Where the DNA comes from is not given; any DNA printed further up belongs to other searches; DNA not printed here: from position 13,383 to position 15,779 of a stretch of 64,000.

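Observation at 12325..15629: Glycyl-radical-enzyme activase fused in frame to its own GRE, in a low-G+C islet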

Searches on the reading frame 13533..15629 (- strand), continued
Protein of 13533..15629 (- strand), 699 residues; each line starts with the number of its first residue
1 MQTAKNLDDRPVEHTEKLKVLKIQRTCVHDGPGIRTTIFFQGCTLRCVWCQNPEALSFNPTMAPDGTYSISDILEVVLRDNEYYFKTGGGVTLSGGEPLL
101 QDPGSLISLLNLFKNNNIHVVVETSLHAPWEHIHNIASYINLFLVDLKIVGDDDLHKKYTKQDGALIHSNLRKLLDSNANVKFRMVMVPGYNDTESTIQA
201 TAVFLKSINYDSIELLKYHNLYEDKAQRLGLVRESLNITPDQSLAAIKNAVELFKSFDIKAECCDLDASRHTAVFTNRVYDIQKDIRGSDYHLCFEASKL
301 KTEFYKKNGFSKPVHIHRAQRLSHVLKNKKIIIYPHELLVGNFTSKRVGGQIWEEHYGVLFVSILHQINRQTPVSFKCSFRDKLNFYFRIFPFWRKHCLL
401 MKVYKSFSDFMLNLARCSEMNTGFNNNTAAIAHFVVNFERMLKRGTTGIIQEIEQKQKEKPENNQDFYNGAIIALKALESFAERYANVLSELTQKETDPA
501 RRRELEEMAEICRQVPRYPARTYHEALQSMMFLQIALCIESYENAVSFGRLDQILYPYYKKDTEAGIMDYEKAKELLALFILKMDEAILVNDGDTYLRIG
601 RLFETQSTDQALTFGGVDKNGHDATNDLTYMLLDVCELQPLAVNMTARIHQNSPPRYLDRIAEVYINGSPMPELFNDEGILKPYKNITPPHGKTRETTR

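Call 46: search_protein_families(library=ncbifam, proteins=[P0002, P0123, P0126], max_evalue=0.00001)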
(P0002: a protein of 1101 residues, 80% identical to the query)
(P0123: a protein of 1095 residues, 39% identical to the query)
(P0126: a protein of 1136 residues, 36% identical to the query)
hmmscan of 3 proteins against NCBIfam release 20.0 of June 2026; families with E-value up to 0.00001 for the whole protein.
P0002 (1101 aa): 29 families (the best 25 are shown)
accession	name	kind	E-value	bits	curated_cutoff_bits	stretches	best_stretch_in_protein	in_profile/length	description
TIGR01774.1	PFL2-3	subfamily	4.3e-153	511.4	678.2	1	275-1099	2-783/786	formate C-acetyltransferase/glycerol dehydratase family glycyl radical enzyme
NF048009.1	SfplDhtHpfGKleb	equivalog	1.7e-107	360.5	1000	1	277-1098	26-820/824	(2S)-3-sulfopropanediol dehydratase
NF007437.0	PRK09983.1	equivalog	1.7e-106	357.1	1109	2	276-757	2-472/765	formate C-acetyltransferase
NF043068.1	glycl_HYPD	equivalog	4.4e-105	352.5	1100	2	792-1098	479-780/784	trans-4-hydroxy-L-proline dehydratase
NF048011.1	SfplDhtHpsGDes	equivalog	5.4e-105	352.4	1000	2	274-724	21-481/821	(2S)-3-sulfopropanediol dehydratase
TIGR04394.1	choline_CutC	equivalog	3.6e-92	310.2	1050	2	281-716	7-445/789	choline trimethylamine-lyase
NF033715.1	glycyl_HPDL_Lrg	equivalog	3.6e-64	217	1150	2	465-706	269-510/901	4-hydroxyphenylacetate decarboxylase large subunit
NF033718.1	indole_decarb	equivalog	4.2e-64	217.1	1100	3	461-722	250-510/868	indoleacetate decarboxylase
TIGR02494.1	PFLE_PFLC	subfamily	6.1e-62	209.5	174.35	2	67-239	103-275/293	glycyl-radical enzyme activating protein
NF043069.1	T4HPD_activ_SAM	equivalog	1.8e-57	195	425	2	67-258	103-292/299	trans-4-hydroxy-L-proline dehydratase activase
NF048008.1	SfplDhtActHpfHKleb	equivalog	1.6e-50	172.2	500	2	68-252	107-294/308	(2S)-3-sulfopropanediol dehydratase activating enzyme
NF033719.1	ind_deCO2_activ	equivalog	1e-49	169.5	425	2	64-239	107-279/302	indoleacetate decarboxylase activase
NF048010.1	SfplDhtActHpsHDes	equivalog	1.6e-49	168.3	430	2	68-233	112-278/298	(2S)-3-sulfopropanediol dehydratase activating enzyme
TIGR04395.1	cutC_activ_rSAM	equivalog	3.6e-46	157.8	360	2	67-231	109-275/309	choline TMA-lyase-activating enzyme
NF033717.2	HPDL_rSAM_activ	equivalog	5.8e-46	157.2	420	2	66-234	110-277/311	4-hydroxyphenylacetate decarboxylase activase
TIGR02493.1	PFLA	equivalog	2e-44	151.8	231.75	1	26-255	8-233/235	pyruvate formate-lyase-activating protein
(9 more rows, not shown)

P0123 (1095 aa): 39 families (the best 25 are shown)
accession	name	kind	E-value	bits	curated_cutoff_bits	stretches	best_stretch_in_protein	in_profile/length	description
TIGR01774.1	PFL2-3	subfamily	6e-187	623.4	678.2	1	320-1090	5-786/786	formate C-acetyltransferase/glycerol dehydratase family glycyl radical enzyme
NF007437.0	PRK09983.1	equivalog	1.5e-138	463.1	1109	1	320-1090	4-765/765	formate C-acetyltransferase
NF048011.1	SfplDhtHpsGDes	equivalog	5.5e-133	445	1000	1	320-1089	25-820/821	(2S)-3-sulfopropanediol dehydratase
NF048009.1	SfplDhtHpfGKleb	equivalog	1.2e-129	433.8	1000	1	316-1086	24-820/824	(2S)-3-sulfopropanediol dehydratase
TIGR04394.1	choline_CutC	equivalog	1.4e-127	427.3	1050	1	319-1087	3-785/789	choline trimethylamine-lyase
NF043068.1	glycl_HYPD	equivalog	6.6e-126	421.3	1100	1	320-1086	3-780/784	trans-4-hydroxy-L-proline dehydratase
TIGR02494.1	PFLE_PFLC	subfamily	7.6e-94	314.3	174.35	1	11-273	2-271/293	glycyl-radical enzyme activating protein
NF043069.1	T4HPD_activ_SAM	equivalog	4.4e-89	298.8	425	1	10-271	4-268/299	trans-4-hydroxy-L-proline dehydratase activase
NF048010.1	SfplDhtActHpsHDes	equivalog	1.9e-83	279.7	430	1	10-272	8-279/298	(2S)-3-sulfopropanediol dehydratase activating enzyme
NF033718.1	indole_decarb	equivalog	1.3e-80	271.8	1100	2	502-889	248-645/868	indoleacetate decarboxylase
NF033719.1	ind_deCO2_activ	equivalog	5.7e-73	245.8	425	1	10-270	3-272/302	indoleacetate decarboxylase activase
TIGR04395.1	cutC_activ_rSAM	equivalog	4.4e-70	236.4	360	1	10-272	7-278/309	choline TMA-lyase-activating enzyme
NF033717.2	HPDL_rSAM_activ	equivalog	1.8e-69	234.4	420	1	9-273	5-278/311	4-hydroxyphenylacetate decarboxylase activase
NF048008.1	SfplDhtActHpfHKleb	equivalog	4.8e-67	226.4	500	1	10-271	2-273/308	(2S)-3-sulfopropanediol dehydratase activating enzyme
TIGR04003.1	rSAM_BssD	equivalog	2.7e-64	217.3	496.45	1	10-270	3-273/314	[benzylsuccinate synthase]-activating enzyme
TIGR02493.1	PFLA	equivalog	2.8e-46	157.8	231.75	2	104-270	42-211/235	pyruvate formate-lyase-activating protein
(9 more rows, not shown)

P0126 (1136 aa): 33 families (the best 25 are shown)
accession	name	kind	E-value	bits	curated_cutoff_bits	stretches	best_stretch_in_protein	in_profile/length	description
TIGR01774.1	PFL2-3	subfamily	2.2e-159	532.2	678.2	1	353-1131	2-782/786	formate C-acetyltransferase/glycerol dehydratase family glycyl radical enzyme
NF048011.1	SfplDhtHpsGDes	equivalog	3e-117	393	1000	1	337-1131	8-817/821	(2S)-3-sulfopropanediol dehydratase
NF048009.1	SfplDhtHpfGKleb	equivalog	1.2e-114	384.2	1000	1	355-1131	26-820/824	(2S)-3-sulfopropanediol dehydratase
NF043068.1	glycl_HYPD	equivalog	1.1e-112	377.6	1100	1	355-1131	2-780/784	trans-4-hydroxy-L-proline dehydratase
NF007437.0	PRK09983.1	equivalog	2.1e-109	366.8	1109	1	354-1131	2-761/765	formate C-acetyltransferase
TIGR04394.1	choline_CutC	equivalog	5.4e-106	355.9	1050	1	354-1132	2-785/789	choline trimethylamine-lyase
TIGR02494.1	PFLE_PFLC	subfamily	4.7e-76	255.9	174.35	1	8-269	4-265/293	glycyl-radical enzyme activating protein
NF043069.1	T4HPD_activ_SAM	equivalog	5.2e-74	249.3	425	1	5-296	4-294/299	trans-4-hydroxy-L-proline dehydratase activase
NF033718.1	indole_decarb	equivalog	4.9e-73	246.7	1100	2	529-932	236-645/868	indoleacetate decarboxylase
NF048010.1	SfplDhtActHpsHDes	equivalog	2.6e-63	213.6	430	1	5-270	8-275/298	(2S)-3-sulfopropanediol dehydratase activating enzyme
NF033719.1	ind_deCO2_activ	equivalog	4e-60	203.7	425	1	7-295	5-298/302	indoleacetate decarboxylase activase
TIGR04395.1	cutC_activ_rSAM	equivalog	9.8e-56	189.3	360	1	8-269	10-273/309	choline TMA-lyase-activating enzyme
NF033717.2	HPDL_rSAM_activ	equivalog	1.4e-55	188.7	420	1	6-292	7-298/311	4-hydroxyphenylacetate decarboxylase activase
NF048008.1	SfplDhtActHpfHKleb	equivalog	1.2e-53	182.5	500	1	5-268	2-268/308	(2S)-3-sulfopropanediol dehydratase activating enzyme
NF033715.1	glycyl_HPDL_Lrg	equivalog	2.1e-53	181.4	1150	2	542-762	265-484/901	4-hydroxyphenylacetate decarboxylase large subunit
TIGR02493.1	PFLA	equivalog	9.3e-32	110.3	231.75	1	94-269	37-208/235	pyruvate formate-lyase-activating protein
NF038360.1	rad_fix_GrcA3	exception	2.5e-14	53.1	158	1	1065-1131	7-73/78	autonomous glycyl radical cofactor GrcA3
NF008341.1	PRK11127.1-1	equivalog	3.5e-09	36.5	145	1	1080-1131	24-75/80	autonomous glycyl radical cofactor GrcA2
TIGR04365.1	spare_glycyl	equivalog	1.1e-08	35.3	170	1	1077-1131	67-121/126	autonomous glycyl radical cofactor GrcA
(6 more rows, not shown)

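Call 58: predict_structure(alignment_id=A1)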
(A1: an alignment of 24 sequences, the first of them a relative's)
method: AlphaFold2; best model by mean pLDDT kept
length: 1101 residues; sequences in the alignment: 24
mean_pLDDT: 55.3   pTM: 0.38
mean pLDDT of the five models: 55.3, 54.4, 53.6, 49.7, 49.7
residues with pLDDT >= 90: 26; 70-90: 340; 50-70: 251; < 50: 484
segments of 3 or more residues with pLDDT < 50: 1-15, 26-33, 57-65, 265-400, 417-436, 538-547, 588-611, 638-644, 665-674, 686-690, 694-720, 823-862, 916-918, 942-1101
pLDDT, mean of each block of 10 residues (from residue 1): 29 49 53 60 59 50 55 74 62 65 77 73 68 80 82 83 82 85 86 90 89 81 58 68 84 89 46 30 35 29 37 35 38 25 21 27 30 30 40 44 61 51 26 43 79 70 54 65 77 82 82 88 88 57 43 85 89 81 54 30 31 61 79 63 51 72 48 50 46 49 27 39 66 58 61 57 68 75 63 86 74 52 41 27 25 26 63 87 85 71 80 56 70 69 42 28 27 24 25 35 31 25 30 36 27 34 41 32 32 33 28
secondary structure, 60 per line:
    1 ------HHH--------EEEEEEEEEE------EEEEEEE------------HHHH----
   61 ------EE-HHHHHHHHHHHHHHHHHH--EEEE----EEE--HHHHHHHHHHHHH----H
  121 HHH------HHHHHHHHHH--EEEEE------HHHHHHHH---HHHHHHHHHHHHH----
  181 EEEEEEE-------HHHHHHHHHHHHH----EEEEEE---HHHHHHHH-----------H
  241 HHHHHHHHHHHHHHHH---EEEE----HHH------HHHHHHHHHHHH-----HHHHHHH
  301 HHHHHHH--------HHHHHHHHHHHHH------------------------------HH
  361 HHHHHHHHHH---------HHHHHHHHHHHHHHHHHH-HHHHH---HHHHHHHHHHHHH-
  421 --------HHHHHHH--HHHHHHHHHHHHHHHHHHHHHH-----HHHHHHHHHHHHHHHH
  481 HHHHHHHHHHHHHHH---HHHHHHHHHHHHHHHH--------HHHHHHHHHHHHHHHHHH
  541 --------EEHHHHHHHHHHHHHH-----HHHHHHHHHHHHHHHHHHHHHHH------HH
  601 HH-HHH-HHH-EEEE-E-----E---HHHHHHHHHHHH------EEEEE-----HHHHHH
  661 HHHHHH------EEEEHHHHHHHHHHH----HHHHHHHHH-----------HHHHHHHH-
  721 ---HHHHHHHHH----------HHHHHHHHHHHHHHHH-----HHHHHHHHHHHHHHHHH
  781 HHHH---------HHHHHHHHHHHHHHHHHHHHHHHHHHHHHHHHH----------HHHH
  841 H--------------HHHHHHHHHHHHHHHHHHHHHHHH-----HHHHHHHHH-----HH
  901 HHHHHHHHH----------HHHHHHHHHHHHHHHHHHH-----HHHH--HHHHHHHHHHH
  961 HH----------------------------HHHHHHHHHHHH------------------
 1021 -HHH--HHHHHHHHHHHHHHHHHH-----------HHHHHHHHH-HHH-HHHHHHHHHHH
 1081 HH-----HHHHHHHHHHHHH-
elements in order (helices of 4 or more, strands of 3 or more residues): E18-27 E34-40 H53-56 H70-87 E90-93 E98-100 H103-115 H120-123 H130-139 E142-146 H153-160 H164-176 E181-187 H195-207 E212-217 H221-228 H240-256 E260-263 H277-288 H294-307 H316-328 H359-370 H380-397 H399-403 H407-419 H429-435 H438-459 H465-495 H499-514 H523-540 H551-564 H570-592 H599-602 E612-615 H627-638 E645-649 H655-666 E673-676 H677-687 H692-700 H712-719 H724-732 H743-758 H764-784 H794-826 H837-841 H856-879 H885-893 H899-909 H920-938 H944-947 H950-962 H991-1002 H1027-1044 H1056-1064 H1070-1082 H1088-1100
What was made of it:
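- The AlphaFold2 model was poor (pLDDT 55, pTM 0.38; call 58), so no interface could be inferred.
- Tried and rejected: AlphaFold2 on the 24-sequence family alignment A1 gave pLDDT 55 and pTM 0.38 (call 58).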

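Call 66: search_protein_families(library=ncbifam, proteins=[window:13533-15629:-], max_evalue=1e-20)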
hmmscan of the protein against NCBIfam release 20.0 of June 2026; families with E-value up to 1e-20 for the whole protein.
window:13533-15629:- (699 aa): 20 families
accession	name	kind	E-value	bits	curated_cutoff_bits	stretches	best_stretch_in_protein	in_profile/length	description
TIGR01774.1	PFL2-3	subfamily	1.4e-81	274.9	678.2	1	275-686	2-413/786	formate C-acetyltransferase/glycerol dehydratase family glycyl radical enzyme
NF048011.1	SfplDhtHpsGDes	equivalog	3.9e-66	223.9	1000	1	275-681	22-439/821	(2S)-3-sulfopropanediol dehydratase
TIGR02494.1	PFLE_PFLC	subfamily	3.6e-63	213.6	174.35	1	68-240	104-276/293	glycyl-radical enzyme activating protein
NF043069.1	T4HPD_activ_SAM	equivalog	1.2e-56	192.3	425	1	67-259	103-293/299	trans-4-hydroxy-L-proline dehydratase activase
NF048009.1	SfplDhtHpfGKleb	equivalog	2.1e-55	188.2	1000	1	277-683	26-438/824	(2S)-3-sulfopropanediol dehydratase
NF048010.1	SfplDhtActHpsHDes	equivalog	1.4e-51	175.1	430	1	68-233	112-278/298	(2S)-3-sulfopropanediol dehydratase activating enzyme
NF007437.0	PRK09983.1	equivalog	1.4e-49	169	1109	1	276-684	2-401/765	formate C-acetyltransferase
NF033719.1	ind_deCO2_activ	equivalog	1.7e-49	168.8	425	1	68-240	111-280/302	indoleacetate decarboxylase activase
NF043068.1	glycl_HYPD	equivalog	1.5e-48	165.5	1100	1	277-682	2-409/784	trans-4-hydroxy-L-proline dehydratase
NF048008.1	SfplDhtActHpfHKleb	equivalog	3.5e-48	164.5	500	1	68-239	107-279/308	(2S)-3-sulfopropanediol dehydratase activating enzyme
TIGR04395.1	cutC_activ_rSAM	equivalog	3.7e-48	164.4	360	1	68-232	110-276/309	choline TMA-lyase-activating enzyme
TIGR04394.1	choline_CutC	equivalog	1.5e-46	159.4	1050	1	280-679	6-409/789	choline trimethylamine-lyase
NF033717.2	HPDL_rSAM_activ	equivalog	1.3e-43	149.5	420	1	67-234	111-277/311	4-hydroxyphenylacetate decarboxylase activase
TIGR02493.1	PFLA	equivalog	1.2e-41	142.7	231.75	1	26-255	8-233/235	pyruvate formate-lyase-activating protein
TIGR04003.1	rSAM_BssD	equivalog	3.7e-38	131.4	496.45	1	68-232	108-273/314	[benzylsuccinate synthase]-activating enzyme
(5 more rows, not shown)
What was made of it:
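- On GRE activating enzymes, PFLE/PFLC subfamily (TIGR02494): 213.6 bits for the window ORF (call 66).
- On PflA equivalog (TIGR02493): 142.7 bits (call 66)
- Closest known: PFL2-class glycyl radical enzymes with a separate activase. Same: The activase belongs to the same subfamily model, TIGR02494 (call 66).
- The TIGR02494 match starts at profile position 104 (call 66).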
